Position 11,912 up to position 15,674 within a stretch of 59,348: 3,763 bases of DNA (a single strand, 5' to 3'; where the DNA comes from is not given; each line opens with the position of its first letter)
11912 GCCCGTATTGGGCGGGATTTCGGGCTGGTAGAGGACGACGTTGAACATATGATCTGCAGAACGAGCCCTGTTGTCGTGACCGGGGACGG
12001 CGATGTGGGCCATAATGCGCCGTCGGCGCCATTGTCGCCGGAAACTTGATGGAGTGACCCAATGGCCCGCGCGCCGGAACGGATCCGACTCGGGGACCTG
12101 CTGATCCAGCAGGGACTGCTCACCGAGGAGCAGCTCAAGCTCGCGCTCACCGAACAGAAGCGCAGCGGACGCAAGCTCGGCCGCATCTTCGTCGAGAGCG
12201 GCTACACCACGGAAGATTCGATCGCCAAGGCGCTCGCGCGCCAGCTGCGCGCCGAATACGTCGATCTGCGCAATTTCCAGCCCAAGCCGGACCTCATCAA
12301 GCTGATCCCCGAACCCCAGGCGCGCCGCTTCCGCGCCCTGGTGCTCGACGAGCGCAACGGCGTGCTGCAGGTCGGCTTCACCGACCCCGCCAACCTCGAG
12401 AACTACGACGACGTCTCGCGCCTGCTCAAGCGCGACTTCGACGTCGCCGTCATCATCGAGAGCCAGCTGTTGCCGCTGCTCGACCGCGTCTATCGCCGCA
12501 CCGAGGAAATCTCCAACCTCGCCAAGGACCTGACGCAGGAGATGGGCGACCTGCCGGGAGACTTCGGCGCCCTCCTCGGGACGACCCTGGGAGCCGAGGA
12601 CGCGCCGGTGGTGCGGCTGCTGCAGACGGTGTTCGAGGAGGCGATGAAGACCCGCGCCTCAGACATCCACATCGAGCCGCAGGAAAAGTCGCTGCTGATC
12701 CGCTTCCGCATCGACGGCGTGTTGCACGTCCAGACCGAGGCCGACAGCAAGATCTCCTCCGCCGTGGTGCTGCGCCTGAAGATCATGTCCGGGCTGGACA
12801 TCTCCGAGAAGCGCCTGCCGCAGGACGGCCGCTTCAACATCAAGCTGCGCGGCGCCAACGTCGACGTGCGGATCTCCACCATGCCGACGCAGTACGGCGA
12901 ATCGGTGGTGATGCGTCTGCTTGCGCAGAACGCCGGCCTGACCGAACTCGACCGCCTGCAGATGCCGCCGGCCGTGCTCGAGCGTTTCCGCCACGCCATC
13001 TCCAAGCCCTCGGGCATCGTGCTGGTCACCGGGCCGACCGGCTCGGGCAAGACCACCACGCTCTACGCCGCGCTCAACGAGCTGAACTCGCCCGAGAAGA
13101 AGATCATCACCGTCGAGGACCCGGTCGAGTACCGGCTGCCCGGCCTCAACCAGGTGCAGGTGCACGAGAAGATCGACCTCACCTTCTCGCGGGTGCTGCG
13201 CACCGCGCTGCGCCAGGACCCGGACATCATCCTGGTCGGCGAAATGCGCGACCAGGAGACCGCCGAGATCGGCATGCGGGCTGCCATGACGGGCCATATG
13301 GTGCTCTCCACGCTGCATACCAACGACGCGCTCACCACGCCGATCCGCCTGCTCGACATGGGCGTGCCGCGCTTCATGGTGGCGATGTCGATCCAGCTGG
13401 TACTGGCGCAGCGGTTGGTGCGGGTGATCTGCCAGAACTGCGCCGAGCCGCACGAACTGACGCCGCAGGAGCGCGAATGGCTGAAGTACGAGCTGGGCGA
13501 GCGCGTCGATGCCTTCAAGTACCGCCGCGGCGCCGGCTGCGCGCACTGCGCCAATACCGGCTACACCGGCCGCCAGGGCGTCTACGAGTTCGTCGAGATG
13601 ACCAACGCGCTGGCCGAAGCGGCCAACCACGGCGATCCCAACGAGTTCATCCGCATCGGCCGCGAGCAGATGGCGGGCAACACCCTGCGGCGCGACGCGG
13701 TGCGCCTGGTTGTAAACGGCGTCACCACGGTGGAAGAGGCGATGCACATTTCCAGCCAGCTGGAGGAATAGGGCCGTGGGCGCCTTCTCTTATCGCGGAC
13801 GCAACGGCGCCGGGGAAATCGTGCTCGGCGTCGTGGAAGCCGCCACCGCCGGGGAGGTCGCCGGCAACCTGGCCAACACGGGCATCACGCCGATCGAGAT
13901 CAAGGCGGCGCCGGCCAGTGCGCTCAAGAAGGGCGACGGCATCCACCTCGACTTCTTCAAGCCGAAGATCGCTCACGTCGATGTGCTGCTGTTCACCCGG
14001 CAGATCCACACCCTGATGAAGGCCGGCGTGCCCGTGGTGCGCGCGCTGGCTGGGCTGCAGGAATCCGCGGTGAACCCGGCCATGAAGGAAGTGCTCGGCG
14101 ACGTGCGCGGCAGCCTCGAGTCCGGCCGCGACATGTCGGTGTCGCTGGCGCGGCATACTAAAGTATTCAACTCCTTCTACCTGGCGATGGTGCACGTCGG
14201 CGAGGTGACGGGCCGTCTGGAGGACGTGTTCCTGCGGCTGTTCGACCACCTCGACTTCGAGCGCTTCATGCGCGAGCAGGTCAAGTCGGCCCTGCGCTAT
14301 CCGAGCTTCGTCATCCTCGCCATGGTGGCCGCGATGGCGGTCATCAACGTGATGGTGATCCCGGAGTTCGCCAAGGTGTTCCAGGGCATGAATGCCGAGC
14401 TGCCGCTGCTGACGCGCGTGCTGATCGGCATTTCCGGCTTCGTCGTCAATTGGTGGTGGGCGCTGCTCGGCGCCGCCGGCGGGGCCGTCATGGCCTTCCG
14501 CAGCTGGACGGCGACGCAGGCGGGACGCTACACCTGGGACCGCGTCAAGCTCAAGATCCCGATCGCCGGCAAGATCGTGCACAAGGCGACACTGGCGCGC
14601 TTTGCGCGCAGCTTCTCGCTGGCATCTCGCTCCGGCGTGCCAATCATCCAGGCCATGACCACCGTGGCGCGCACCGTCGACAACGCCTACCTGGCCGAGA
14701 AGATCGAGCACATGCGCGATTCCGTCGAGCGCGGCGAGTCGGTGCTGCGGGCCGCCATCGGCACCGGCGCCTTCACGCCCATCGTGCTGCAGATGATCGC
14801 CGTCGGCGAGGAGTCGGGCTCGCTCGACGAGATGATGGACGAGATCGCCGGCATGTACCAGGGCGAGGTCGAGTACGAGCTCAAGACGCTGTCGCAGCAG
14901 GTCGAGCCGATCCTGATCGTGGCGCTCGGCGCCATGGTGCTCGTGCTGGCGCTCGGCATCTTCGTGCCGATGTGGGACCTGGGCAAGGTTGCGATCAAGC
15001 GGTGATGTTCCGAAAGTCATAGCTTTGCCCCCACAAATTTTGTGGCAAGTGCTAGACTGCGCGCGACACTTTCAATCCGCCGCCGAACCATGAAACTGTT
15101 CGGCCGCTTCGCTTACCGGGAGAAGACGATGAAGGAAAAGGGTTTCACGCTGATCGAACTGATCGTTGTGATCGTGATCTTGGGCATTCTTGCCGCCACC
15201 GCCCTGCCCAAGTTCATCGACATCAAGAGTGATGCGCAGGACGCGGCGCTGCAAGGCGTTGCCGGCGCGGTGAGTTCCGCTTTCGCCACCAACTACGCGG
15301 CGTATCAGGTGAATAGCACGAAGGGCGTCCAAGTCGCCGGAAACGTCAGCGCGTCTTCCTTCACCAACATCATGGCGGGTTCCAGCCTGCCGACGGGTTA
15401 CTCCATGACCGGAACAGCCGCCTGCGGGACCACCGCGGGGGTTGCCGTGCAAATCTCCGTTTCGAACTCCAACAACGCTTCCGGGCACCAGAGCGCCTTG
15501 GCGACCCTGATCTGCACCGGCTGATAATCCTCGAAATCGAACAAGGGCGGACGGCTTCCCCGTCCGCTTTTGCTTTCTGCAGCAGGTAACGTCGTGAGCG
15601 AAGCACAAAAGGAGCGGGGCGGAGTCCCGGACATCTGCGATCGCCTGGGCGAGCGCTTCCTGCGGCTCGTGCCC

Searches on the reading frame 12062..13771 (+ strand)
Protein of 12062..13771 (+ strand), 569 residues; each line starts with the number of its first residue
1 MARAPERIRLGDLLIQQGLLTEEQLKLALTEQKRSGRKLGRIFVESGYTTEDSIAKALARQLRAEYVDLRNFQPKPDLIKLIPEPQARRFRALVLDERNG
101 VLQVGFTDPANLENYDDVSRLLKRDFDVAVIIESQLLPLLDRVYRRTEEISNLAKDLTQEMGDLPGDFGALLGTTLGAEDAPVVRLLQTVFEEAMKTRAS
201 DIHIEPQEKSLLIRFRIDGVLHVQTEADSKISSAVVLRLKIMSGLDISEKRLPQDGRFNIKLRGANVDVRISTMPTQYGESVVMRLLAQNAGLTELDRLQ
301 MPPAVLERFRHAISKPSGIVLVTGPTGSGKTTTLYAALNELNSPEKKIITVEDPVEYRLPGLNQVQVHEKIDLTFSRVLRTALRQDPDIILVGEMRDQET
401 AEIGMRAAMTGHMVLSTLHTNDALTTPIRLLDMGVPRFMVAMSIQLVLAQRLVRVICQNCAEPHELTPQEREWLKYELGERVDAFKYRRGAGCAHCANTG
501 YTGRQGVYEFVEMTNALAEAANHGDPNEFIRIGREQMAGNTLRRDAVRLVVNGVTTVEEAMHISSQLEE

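Call 21: search_protein_families(library=ncbifam, proteins=[window:12062-13771:+], max_evalue=0.001)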
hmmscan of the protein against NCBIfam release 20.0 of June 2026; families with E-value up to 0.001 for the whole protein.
window:12062-13771:+ (569 aa): 23 families
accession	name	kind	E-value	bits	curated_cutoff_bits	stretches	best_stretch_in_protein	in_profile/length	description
TIGR02538.1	type_IV_pilB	equivalog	4e-166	553.9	675.65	1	10-563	2-561/564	type IV-A pilus assembly ATPase PilB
TIGR02533.1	type_II_gspE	equivalog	7.3e-164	546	630.25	1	82-563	4-485/486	type II secretion system ATPase GspE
NF007755.0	PRK10436.1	equivalog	9.5e-134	446.5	617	1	175-565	77-460/465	type II secretion system protein GspE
NF053534.1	T4PilAsmATPsTfpB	equivalog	2e-123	412.8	850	1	56-563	70-581/584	type IV pilus assembly ATPase TfpB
NF041000.1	ATPase_ComGA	equivalog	7.8e-78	261.1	300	1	189-454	2-266/267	competence type IV pilus ATPase ComGA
TIGR01420.1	pilT_fam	subfamily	1e-54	186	319.1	1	187-459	2-266/343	PilT/PilU family type 4a pilus ATPase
TIGR02525.1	plasmid_TraJ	equivalog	3.5e-26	92.1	368.3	1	280-446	118-285/372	plasmid transfer ATPase TraJ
TIGR02524.1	dot_icm_DotB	equivalog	1.7e-21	76.9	463.3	1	280-433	101-259/358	Dot/Icm type IV secretion system ATPase DotB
NF053729.1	c-di-GMP_motif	domain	2.9e-20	71.8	38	1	9-61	1-53/53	cyclic di-GMP-binding domain-containing protein, MshE-related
TIGR02782.1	TrbB_P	equivalog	3.8e-19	69.1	304.55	1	310-436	130-257/303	P-type conjugative transfer ATPase TrbB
NF058587.1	archaellum_moto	equivalog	5.7e-19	68.2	550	1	320-426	278-389/527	archaellum flagellar ATPase motor FlaI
NF010469.0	PRK13894.1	subfamily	9e-19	68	508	1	308-430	141-264/320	conjugal transfer ATPase TrbB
TIGR03819.1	heli_sec_ATPase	hypoth_equivalog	6e-18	65.1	373.15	1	234-452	98-319/340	TadA family conjugal transfer-associated ATPase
TIGR02788.1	VirB11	equivalog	2.2e-17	63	249.95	1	307-434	135-266/308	P-type DNA transfer ATPase VirB11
NF010407.0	PRK13833.1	subfamily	2.5e-15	56.7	499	1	308-430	136-259/323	conjugal transfer protein TrbB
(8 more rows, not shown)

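Call 29: find_related_loci(query=A3, collection=metagenome_contigs, flank=10000)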
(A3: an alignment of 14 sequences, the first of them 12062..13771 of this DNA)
Query A3 (569 aa) in metagenome_contigs; peptide patterns used: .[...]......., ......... (x = any residue, [..] = any of these).
600 stretches matched a pattern (row limit reached: there are more); 599 encode a relative of the query (tblastn E <= 1e-3); the best 80 are kept; 80 distinct loci.
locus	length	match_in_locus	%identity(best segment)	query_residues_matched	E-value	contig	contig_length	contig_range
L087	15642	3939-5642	77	1-569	0e+0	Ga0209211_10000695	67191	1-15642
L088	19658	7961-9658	74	5-569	0e+0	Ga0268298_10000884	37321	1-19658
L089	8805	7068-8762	68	5-569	0e+0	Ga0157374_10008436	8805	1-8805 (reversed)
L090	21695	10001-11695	60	4-568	0e+0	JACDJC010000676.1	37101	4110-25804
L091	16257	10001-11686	59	5-569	0e+0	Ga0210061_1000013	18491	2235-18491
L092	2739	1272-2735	57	6-493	0e+0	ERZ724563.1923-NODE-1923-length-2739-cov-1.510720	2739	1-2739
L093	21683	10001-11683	48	6-567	9e-167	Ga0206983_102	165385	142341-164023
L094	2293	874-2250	55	7-467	5e-174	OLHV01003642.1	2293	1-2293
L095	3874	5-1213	58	167-569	2e-154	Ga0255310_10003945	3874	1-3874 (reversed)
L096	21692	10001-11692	43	8-561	1e-138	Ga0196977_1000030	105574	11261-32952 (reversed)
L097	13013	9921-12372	42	6-567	5e-137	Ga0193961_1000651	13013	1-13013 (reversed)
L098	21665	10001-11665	41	12-561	3e-136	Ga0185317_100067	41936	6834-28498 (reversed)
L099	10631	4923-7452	43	9-561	8e-136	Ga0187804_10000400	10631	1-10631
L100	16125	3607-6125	42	9-564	6e-136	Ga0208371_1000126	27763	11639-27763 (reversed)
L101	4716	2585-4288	42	9-561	7e-138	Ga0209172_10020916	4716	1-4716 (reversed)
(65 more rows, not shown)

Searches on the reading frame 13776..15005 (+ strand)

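Call 21: search_protein_families(library=ncbifam, proteins=[window:13776-15005:+], max_evalue=0.001)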
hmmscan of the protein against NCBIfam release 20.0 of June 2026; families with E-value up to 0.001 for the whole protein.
window:13776-15005:+ (409 aa): 6 families
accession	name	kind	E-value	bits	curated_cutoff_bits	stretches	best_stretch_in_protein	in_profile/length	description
TIGR02120.1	GspF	equivalog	1.9e-101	340.2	424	1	4-403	1-398/401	type II secretion system inner membrane protein GspF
NF052607.1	T4PiliAsmPilCThrm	equivalog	2.2e-94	316.8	700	1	1-401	1-399/406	type IV pilus assembly protein PilC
NF052606.1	T4PiliAsmPilCMyx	equivalog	4.5e-78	262.9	700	1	3-403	21-415/419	type IV pilus assembly protein PilC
NF007861.0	PRK10573.1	equivalog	2.3e-73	247.5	401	1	4-405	7-397/401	protein transport protein HofC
NF047826.1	T3SSXpsF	equivalog_domain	3e-70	237.1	650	1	1-404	1-402/405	type II secretion system protein XpsF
NF041012.2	T4P_ComGB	equivalog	8e-34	117.4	240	1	73-401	6-329/332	competence type IV pilus assembly protein ComGB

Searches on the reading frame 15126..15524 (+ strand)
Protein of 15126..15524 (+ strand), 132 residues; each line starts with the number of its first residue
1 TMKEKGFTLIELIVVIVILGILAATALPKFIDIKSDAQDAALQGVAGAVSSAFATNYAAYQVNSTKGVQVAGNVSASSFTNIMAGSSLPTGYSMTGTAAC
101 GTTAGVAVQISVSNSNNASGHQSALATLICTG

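Call 3: search_protein_families(library=pfam, proteins=[window:15126-15524:+], max_evalue=0.01)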
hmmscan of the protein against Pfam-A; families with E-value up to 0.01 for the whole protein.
window:15126-15524:+ (132 aa): 1 family
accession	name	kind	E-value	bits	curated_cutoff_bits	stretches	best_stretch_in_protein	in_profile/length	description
PF07963.17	N_methyl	-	1.9e-09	37.2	21.2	1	2-27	2-27/27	Prokaryotic N-terminal methylation motif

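Call 21: search_protein_families(library=ncbifam, proteins=[window:15126-15524:+], max_evalue=0.001)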
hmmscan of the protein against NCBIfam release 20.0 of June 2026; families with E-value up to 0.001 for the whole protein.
window:15126-15524:+ (132 aa): 8 families
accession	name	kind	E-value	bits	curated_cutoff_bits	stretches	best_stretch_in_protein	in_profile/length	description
TIGR02532.1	IV_pilin_GFxxxE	domain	1.1e-08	34.5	16.3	1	5-27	2-24/24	prepilin-type N-terminal cleavage/methylation domain-containing protein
TIGR01710.1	typeII_sec_gspG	equivalog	1.3e-08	35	88.85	1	5-52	1-48/134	type II secretion system major pseudopilin GspG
NF041775.1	typeIV_PilA_Myxo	equivalog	7.2e-08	32.7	400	1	3-38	9-44/214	type IV pilin protein PilA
TIGR01708.2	typeII_sec_gspH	equivalog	2.3e-07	30.9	80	1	4-42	1-41/169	type II secretion system minor pseudopilin GspH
NF040999.1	pilin_ComGC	equivalog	7.7e-07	29.2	75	1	4-68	1-61/84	competence type IV pilus major pilin ComGC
NF007862.0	PRK10574.1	equivalog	1.4e-06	28.5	138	1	2-43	2-40/145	prepilin peptidase-dependent pilin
NF041013.1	T4P_ComGE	equivalog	0.00011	22.3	49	1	5-40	4-39/83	competence type IV pilus minor pilin ComGE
NF007800.0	PRK10506.1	equivalog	0.00012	22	158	1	3-70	7-72/163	prepilin peptidase-dependent protein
